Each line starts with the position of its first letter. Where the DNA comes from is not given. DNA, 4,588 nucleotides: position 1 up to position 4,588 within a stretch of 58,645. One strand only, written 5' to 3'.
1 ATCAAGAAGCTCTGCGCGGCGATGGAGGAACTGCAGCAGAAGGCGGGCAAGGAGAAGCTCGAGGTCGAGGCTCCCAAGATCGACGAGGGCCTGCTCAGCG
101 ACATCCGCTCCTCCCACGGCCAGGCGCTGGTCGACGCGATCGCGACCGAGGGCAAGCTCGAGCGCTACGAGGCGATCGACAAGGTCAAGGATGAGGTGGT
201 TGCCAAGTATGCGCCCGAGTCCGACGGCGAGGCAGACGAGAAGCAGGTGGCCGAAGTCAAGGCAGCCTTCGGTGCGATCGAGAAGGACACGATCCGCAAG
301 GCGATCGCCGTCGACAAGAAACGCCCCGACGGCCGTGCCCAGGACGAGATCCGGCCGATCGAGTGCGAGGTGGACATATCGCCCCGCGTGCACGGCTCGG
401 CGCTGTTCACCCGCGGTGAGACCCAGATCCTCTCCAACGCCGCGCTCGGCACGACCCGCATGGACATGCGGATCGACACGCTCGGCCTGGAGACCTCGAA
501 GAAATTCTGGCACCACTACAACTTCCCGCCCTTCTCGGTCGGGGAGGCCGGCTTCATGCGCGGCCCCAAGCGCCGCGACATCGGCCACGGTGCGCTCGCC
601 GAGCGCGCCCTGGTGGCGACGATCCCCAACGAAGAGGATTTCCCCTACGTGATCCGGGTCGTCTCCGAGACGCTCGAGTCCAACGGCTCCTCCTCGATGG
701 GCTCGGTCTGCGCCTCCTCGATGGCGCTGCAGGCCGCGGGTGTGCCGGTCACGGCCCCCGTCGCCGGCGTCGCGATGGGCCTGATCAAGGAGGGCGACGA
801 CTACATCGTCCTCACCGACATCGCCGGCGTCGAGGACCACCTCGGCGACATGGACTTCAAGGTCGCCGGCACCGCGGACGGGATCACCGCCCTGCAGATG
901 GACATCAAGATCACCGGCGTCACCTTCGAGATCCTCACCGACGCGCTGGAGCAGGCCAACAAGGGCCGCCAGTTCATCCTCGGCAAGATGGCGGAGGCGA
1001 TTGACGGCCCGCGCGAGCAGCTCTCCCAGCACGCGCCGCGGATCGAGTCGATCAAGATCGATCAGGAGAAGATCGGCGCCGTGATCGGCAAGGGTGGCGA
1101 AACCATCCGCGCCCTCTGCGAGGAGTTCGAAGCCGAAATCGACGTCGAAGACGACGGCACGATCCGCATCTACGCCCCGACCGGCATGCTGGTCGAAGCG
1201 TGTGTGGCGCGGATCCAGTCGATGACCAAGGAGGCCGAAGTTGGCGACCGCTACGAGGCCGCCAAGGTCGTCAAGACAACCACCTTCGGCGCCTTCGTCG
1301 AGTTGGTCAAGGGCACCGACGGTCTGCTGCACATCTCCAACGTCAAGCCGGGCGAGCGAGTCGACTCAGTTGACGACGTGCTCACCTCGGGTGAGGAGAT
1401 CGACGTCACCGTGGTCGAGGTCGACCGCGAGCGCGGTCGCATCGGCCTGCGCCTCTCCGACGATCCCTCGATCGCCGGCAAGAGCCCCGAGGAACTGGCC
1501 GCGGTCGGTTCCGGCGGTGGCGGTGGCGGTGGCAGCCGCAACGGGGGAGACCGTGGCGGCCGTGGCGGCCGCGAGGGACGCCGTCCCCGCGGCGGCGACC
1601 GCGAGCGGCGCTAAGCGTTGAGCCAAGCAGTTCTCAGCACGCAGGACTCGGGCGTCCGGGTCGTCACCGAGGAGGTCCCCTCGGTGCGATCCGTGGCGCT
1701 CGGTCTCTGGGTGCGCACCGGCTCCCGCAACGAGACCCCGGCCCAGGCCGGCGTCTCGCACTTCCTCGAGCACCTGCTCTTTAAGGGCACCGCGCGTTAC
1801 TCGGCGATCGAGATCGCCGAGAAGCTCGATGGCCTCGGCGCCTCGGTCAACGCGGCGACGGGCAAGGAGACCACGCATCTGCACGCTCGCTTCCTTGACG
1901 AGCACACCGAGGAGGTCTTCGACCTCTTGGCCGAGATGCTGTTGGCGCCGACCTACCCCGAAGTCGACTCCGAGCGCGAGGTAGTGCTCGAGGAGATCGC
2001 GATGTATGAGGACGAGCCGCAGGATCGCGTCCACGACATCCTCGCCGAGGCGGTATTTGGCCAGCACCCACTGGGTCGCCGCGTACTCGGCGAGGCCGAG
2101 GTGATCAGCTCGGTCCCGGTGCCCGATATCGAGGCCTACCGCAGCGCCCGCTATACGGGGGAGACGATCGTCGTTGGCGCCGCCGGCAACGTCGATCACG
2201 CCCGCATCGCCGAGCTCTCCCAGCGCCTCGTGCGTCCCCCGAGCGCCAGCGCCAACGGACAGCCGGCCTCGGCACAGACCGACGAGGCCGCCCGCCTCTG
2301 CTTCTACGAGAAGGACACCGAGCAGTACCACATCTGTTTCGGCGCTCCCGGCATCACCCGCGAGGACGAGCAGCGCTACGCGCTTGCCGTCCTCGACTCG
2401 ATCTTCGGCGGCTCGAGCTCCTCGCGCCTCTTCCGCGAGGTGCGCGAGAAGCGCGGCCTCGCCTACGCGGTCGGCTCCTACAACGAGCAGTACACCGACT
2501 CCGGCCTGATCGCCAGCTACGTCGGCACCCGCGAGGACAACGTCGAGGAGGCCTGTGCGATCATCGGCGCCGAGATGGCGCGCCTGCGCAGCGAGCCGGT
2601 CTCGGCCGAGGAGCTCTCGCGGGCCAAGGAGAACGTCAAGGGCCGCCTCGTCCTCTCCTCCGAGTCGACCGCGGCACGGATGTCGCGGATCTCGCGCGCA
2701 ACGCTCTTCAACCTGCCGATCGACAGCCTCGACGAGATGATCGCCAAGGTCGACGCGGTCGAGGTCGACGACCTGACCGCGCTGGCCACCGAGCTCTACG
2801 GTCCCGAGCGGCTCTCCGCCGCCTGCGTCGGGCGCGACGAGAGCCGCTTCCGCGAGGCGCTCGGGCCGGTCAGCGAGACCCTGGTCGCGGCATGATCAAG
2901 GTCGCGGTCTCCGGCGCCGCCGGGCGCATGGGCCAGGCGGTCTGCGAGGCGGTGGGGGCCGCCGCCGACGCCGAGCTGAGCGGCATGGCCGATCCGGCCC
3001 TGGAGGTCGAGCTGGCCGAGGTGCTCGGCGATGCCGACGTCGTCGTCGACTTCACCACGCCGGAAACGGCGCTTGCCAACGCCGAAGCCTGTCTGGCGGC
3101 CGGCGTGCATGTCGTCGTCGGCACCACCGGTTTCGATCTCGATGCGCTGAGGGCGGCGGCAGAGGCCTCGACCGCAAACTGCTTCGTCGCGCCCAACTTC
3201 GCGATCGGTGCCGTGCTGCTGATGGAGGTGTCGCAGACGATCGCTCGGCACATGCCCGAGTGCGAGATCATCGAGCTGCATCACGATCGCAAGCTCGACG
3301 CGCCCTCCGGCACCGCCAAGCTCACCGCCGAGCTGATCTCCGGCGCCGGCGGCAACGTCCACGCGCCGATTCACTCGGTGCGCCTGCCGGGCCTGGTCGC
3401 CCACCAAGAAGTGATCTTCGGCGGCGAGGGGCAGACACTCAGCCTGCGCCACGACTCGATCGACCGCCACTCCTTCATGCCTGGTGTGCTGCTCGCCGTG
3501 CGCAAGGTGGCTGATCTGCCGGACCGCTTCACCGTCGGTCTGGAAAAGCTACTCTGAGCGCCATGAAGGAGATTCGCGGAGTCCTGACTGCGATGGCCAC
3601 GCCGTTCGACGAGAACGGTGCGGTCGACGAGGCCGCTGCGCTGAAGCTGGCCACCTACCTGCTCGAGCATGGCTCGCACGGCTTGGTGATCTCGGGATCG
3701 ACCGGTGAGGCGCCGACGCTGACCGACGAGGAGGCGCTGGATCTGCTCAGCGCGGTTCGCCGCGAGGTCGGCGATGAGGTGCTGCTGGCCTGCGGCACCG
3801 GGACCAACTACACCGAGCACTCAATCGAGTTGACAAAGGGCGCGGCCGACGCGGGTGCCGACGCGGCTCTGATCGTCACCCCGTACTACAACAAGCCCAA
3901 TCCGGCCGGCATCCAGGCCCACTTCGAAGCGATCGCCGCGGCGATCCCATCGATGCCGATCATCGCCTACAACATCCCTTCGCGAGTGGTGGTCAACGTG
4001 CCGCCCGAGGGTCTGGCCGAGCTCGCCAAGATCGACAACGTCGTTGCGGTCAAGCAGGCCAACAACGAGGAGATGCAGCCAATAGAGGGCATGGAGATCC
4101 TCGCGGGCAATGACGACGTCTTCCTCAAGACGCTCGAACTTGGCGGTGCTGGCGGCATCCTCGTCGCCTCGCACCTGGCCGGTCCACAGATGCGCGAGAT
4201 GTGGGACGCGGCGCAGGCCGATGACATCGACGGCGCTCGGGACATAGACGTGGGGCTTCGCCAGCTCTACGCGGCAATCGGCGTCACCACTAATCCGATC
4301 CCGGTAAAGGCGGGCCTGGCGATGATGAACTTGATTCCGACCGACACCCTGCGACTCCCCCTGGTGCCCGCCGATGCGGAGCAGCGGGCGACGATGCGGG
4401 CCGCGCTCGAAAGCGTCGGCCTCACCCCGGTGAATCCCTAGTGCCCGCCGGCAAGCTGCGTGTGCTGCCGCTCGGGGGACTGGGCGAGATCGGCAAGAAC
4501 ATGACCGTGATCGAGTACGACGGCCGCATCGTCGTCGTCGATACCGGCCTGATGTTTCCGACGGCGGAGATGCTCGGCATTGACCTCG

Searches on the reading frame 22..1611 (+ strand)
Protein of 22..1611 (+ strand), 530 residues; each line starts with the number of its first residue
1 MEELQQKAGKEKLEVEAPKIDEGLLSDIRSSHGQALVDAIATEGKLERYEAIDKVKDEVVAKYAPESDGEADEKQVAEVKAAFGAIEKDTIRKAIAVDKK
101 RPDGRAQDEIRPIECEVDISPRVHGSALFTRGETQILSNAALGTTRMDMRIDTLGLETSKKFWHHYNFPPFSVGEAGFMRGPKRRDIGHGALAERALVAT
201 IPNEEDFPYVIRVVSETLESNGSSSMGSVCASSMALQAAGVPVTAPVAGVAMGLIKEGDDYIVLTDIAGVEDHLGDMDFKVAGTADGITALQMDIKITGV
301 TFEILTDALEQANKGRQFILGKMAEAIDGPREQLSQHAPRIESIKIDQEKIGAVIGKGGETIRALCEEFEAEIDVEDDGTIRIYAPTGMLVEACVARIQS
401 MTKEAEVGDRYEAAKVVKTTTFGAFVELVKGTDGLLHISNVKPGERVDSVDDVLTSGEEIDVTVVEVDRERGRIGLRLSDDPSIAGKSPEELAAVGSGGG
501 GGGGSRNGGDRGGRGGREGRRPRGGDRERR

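Call 21: search_protein_families(library=ncbifam, proteins=[window:22-1611:+], max_evalue=1e-10)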
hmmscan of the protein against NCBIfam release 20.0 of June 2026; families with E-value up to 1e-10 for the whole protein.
window:22-1611:+ (530 aa): 13 families
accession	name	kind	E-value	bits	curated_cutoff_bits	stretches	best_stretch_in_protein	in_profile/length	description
NF008805.1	PRK11824.1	equivalog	7.7e-193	642.6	471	1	2-478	215-680/683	polyribonucleotide nucleotidyltransferase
TIGR03591.1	polynuc_phos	equivalog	4e-192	640.3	525.05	1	2-477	211-685/689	polyribonucleotide nucleotidyltransferase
TIGR02696.1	pppGpp_PNP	exception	2.1e-148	495.8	1106.75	1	20-476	261-718/720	guanosine pentaphosphate synthetase I/polyribonucleotide nucleotidyltransferase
TIGR02065.1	ECX1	equivalog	1.7e-27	96.3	318.7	1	95-326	3-225/230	exosome complex exonuclease Rrp41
NF005208.0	PRK06676.1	equivalog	1.8e-17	63.4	368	1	401-480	272-349/391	30S ribosomal protein S1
NF000907.0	PRK00087.1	equivalog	1.9e-15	56.1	624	1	405-478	561-632/671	bifunctional 4-hydroxy-3-methylbut-2-enyl diphosphate reductase/30S ribosomal protein S1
NF010379.0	PRK13806.1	equivalog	2e-15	56.4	648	1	402-480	287-364/491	30S ribosomal protein S1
NF004952.0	PRK06299.1-2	equivalog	5.6e-14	51.4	524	1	402-478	298-373/580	30S ribosomal protein S1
NF004953.0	PRK06299.1-3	equivalog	9e-13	47.4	720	1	400-478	291-368/580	30S ribosomal protein S1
NF005973.0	PRK08059.1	equivalog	1.9e-12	47.4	148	1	405-480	5-78/123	S1 domain-containing post-transcriptional regulator GSP13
NF040579.1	S1_dom_CvfD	subfamily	2.6e-12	47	117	1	414-478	9-72/113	CvfD/Ygs/GSP13 family RNA-binding post-transcriptional regulator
NF006363.0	PRK08582.1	equivalog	3.5e-12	46.7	171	1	406-478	4-73/140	S1 domain-containing RNA-binding protein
TIGR00717.1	rpsA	equivalog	1.7e-11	43.4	577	1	401-478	266-342/516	30S ribosomal protein S1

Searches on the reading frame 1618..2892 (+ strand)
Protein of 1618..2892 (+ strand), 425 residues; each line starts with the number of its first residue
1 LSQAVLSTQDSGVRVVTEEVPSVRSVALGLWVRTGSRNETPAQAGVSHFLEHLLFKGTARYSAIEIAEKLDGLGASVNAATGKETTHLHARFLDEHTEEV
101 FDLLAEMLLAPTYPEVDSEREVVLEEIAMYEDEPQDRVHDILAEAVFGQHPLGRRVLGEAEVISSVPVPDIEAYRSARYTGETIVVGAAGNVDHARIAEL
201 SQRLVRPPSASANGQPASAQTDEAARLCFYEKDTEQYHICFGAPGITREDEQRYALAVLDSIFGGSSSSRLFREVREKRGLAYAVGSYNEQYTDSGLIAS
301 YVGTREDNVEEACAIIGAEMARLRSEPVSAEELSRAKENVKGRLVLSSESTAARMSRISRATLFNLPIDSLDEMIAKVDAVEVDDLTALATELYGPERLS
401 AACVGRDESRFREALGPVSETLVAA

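Call 21: search_protein_families(library=ncbifam, proteins=[window:1618-2892:+], max_evalue=1e-10)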
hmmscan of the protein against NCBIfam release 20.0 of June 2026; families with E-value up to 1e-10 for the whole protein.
window:1618-2892:+ (425 aa): 4 families
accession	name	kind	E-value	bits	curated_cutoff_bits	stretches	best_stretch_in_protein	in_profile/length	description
NF047422.1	YfmF_fam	equivalog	3.7e-32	111.7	285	1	48-392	35-400/412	EF-P 5-aminopentanol modification-associated protein YfmF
NF047421.1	YfmH_fam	equivalog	4e-18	65.8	250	1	35-404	51-421/425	EF-P 5-aminopentanol modification-associated protein YfmH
TIGR02110.1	PQQ_syn_pqqF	equivalog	1.7e-13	50.2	320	1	12-164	8-163/697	pyrroloquinoline quinone biosynthesis protein PqqF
NF011681.0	PRK15101.1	equivalog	2.3e-12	45.8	765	0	24-165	65-208/961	pitrilysin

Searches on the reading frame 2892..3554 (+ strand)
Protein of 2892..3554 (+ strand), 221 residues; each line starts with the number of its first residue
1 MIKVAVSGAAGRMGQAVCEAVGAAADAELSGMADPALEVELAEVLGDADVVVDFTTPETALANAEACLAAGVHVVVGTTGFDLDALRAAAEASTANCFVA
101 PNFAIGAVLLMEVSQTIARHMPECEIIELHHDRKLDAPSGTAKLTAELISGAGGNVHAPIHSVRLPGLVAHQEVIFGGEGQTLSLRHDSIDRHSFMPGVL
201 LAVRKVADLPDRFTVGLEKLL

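Call 21: search_protein_families(library=ncbifam, proteins=[window:2892-3554:+], max_evalue=1e-10)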
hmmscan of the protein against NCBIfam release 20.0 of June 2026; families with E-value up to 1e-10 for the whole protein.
window:2892-3554:+ (221 aa): 1 family
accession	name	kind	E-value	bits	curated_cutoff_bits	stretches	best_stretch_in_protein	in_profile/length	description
TIGR00036.1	dapB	equivalog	2.4e-55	188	122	2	46-154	71-184/270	4-hydroxy-tetrahydrodipicolinate reductase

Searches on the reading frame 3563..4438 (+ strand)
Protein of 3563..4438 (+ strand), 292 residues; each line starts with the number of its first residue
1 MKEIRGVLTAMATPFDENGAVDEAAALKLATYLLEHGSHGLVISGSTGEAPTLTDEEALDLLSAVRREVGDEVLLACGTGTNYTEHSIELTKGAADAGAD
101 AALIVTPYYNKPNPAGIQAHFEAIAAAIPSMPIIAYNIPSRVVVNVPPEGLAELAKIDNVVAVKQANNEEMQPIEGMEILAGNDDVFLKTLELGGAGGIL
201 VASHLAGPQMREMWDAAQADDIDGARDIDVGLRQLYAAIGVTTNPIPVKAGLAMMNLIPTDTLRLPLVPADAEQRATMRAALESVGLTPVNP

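Call 21: search_protein_families(library=ncbifam, proteins=[window:3563-4438:+], max_evalue=1e-10)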
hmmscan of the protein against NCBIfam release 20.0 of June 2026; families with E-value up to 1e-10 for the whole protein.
window:3563-4438:+ (292 aa): 7 families
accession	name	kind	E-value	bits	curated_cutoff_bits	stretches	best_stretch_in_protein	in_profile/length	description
TIGR00674.1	dapA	equivalog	9.1e-77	257.7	206.15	1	6-284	1-285/286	4-hydroxy-tetrahydrodipicolinate synthase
TIGR02313.1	HpaI-NOT-DapA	exception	2.9e-54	183.9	396.7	1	4-287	1-291/294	2,4-dihydroxyhept-2-ene-1,7-dioic acid aldolase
NF003164.0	PRK04147.1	equivalog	1.3e-35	123.1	281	1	2-283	2-288/294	N-acetylneuraminate lyase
TIGR00683.1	nanA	equivalog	8.4e-32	110.6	382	1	4-278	1-281/293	N-acetylneuraminate lyase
NF002958.0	PRK03620.1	subfamily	7.5e-23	80.8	278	1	4-167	11-169/307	5-dehydro-4-deoxyglucarate dehydratase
TIGR03249.1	KdgD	equivalog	1.3e-20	73.7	373.95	1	5-169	10-170/299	5-dehydro-4-deoxyglucarate dehydratase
NF040954.1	Arch_KDGaldase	equivalog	1.9e-17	63.5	390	1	7-237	3-233/288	bifunctional 2-dehydro-3-deoxy-phosphogluconate/2-dehydro-3-deoxy-6-phosphogalactonate aldolase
